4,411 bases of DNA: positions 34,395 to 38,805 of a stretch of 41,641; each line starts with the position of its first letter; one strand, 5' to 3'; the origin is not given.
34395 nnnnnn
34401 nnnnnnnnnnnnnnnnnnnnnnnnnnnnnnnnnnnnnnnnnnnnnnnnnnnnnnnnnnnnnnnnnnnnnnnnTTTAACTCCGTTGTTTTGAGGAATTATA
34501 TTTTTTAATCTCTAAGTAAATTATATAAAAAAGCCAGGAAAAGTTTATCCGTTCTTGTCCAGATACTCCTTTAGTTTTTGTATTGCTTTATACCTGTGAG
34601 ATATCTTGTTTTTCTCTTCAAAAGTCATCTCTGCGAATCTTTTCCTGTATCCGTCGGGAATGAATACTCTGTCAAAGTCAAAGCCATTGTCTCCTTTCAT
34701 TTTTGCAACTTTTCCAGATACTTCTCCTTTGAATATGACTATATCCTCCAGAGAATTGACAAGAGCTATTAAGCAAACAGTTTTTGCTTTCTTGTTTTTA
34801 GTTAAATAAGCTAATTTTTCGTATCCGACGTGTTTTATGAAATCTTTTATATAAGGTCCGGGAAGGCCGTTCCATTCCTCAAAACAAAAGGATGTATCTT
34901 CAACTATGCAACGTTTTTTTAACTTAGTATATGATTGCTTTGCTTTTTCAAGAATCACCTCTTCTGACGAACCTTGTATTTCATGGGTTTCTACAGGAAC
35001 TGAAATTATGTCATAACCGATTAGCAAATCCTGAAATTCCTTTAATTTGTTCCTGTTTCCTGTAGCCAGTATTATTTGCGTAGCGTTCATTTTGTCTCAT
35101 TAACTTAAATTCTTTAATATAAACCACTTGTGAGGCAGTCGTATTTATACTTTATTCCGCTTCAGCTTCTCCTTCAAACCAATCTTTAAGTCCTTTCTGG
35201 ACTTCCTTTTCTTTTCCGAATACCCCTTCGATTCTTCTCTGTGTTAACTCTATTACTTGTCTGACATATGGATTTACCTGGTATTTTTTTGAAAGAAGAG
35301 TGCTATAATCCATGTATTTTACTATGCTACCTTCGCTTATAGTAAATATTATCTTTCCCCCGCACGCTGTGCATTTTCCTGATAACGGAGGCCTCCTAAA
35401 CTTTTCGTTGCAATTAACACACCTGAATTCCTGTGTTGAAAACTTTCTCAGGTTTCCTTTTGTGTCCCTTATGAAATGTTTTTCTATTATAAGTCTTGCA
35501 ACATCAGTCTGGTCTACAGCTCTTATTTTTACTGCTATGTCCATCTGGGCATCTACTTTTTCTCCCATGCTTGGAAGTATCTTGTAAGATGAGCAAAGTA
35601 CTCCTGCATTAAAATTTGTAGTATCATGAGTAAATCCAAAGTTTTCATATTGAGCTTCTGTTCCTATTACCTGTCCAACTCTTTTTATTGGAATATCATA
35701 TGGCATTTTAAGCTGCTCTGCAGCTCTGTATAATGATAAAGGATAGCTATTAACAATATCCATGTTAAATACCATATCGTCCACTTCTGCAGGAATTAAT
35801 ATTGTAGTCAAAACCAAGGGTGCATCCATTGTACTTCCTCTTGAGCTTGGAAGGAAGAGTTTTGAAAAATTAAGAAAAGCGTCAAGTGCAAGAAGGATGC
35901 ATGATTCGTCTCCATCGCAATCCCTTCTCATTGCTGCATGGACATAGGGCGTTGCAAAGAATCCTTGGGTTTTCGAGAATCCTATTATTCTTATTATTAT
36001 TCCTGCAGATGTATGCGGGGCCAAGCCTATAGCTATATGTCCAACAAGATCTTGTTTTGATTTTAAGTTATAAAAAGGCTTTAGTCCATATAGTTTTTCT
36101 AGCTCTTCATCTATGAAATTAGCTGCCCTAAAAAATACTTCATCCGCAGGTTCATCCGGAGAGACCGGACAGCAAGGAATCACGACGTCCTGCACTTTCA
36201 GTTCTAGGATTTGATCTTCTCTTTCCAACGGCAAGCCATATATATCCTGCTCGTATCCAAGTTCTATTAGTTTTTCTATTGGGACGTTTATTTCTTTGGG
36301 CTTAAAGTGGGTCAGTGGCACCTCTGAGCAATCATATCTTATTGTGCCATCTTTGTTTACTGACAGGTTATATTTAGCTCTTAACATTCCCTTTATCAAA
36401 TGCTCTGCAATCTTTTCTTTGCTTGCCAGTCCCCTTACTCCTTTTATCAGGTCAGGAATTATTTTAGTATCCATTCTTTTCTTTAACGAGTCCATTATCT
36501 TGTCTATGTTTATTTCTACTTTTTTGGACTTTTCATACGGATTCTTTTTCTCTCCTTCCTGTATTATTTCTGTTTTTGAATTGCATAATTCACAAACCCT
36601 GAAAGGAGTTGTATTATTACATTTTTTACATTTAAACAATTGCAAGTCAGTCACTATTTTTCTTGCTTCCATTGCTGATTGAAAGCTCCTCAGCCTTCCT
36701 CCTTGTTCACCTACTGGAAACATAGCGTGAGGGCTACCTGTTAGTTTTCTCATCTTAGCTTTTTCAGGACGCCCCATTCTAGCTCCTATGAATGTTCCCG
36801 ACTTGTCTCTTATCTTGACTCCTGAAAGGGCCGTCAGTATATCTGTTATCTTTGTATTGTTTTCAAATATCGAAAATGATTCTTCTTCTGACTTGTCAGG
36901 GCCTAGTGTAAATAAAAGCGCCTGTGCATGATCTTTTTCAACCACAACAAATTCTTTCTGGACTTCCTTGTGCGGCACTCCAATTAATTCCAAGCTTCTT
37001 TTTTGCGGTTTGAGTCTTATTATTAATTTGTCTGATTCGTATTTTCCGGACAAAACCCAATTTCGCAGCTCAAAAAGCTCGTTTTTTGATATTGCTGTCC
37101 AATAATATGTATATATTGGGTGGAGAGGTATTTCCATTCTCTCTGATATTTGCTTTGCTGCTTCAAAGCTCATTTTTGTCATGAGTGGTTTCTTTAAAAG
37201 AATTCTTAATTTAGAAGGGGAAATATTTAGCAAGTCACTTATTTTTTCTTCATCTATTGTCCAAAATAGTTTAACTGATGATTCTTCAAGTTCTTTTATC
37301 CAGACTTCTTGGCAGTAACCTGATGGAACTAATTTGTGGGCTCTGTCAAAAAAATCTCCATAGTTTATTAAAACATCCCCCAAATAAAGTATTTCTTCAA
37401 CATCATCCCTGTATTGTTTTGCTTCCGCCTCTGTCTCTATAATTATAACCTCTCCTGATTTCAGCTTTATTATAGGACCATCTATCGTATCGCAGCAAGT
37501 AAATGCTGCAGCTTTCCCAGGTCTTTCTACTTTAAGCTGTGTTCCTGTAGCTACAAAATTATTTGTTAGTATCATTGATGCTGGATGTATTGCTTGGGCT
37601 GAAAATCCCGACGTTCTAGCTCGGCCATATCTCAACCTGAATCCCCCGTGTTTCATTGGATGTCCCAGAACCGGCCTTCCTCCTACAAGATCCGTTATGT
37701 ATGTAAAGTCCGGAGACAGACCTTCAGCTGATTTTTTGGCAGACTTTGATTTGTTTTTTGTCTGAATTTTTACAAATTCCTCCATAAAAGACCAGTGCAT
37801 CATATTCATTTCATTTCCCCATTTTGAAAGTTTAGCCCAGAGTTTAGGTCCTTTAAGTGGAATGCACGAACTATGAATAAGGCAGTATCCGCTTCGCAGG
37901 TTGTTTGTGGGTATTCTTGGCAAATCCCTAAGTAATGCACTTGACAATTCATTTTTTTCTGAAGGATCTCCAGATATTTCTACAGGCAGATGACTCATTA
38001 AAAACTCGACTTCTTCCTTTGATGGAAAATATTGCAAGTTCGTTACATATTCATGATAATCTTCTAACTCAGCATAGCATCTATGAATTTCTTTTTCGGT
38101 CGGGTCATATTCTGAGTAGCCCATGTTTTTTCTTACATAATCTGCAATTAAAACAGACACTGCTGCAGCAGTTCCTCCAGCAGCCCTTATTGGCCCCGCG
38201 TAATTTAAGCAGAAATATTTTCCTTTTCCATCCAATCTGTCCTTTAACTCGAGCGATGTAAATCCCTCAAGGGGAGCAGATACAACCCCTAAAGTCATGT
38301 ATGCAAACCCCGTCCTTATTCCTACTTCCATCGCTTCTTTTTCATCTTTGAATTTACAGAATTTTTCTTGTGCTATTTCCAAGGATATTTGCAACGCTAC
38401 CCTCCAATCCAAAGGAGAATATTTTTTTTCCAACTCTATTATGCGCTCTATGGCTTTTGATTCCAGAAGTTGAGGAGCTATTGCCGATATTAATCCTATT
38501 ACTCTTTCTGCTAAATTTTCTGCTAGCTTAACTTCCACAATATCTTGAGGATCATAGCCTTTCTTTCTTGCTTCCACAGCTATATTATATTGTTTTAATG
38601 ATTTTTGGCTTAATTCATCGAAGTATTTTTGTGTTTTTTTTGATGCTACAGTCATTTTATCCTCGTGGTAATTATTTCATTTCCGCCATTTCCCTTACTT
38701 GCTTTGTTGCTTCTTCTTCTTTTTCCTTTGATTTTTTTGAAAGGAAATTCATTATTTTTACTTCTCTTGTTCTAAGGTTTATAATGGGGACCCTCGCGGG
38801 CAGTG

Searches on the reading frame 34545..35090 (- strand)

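Call 7: search_protein_families(library=pfam, proteins=[window:34545-35090:-])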
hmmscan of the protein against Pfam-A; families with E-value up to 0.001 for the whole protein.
window:34545-35090:- (181 aa): 1 family
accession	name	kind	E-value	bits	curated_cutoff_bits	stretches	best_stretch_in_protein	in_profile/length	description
PF01725.21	Ham1p_like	-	2.5e-47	161.6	22.5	1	6-176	1-186/186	Ham1 family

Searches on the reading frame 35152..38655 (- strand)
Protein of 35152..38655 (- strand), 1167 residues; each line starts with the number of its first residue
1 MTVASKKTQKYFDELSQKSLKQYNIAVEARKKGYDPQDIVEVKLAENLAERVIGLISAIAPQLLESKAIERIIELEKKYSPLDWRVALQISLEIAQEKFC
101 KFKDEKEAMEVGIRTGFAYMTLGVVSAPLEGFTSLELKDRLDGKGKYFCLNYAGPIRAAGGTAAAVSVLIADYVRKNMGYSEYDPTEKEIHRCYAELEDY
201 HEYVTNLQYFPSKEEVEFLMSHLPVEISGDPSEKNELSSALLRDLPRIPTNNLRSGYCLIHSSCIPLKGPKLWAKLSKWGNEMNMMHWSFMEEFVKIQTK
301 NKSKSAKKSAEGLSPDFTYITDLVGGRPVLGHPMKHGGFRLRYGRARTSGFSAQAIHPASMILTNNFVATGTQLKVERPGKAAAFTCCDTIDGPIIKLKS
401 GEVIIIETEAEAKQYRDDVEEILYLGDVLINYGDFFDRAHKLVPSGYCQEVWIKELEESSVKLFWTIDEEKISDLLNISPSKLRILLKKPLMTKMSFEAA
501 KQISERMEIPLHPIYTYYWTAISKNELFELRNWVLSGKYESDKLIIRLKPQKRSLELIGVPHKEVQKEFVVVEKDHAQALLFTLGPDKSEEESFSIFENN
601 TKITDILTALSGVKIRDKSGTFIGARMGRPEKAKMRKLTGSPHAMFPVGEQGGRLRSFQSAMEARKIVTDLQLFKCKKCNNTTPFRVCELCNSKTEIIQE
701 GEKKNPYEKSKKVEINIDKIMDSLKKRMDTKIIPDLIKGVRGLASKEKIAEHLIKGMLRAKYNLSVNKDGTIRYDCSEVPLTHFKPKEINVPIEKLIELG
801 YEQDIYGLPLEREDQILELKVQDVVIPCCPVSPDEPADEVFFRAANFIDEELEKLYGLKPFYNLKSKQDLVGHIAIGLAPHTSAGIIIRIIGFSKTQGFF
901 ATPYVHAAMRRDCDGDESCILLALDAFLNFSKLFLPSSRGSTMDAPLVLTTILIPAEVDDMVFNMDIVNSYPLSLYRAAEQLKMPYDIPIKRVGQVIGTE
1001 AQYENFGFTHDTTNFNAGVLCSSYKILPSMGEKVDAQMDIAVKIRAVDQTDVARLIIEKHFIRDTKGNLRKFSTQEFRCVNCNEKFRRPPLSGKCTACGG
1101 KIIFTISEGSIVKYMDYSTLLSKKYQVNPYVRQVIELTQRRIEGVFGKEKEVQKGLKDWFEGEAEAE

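Call 7: search_protein_families(library=pfam, proteins=[window:35152-38655:-])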
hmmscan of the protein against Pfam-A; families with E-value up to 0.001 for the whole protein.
window:35152-38655:- (1167 aa): 3 families
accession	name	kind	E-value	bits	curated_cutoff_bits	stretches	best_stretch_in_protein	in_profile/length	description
PF24844.1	PolC_DP2_central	-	5.7e-118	394.5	24.3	1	310-703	5-365/372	DNA polymerase II large subunit DP2, central domain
PF24846.1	PolC_DP2_cat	-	1e-116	389.6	24.3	1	735-1033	6-299/299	DNA polymerase II large subunit DP2, catalytic domain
PF03833.19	PolC_DP2_N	-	2.8e-74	250.1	24.3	1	10-296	1-270/271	DNA polymerase II large subunit DP2, N-terminal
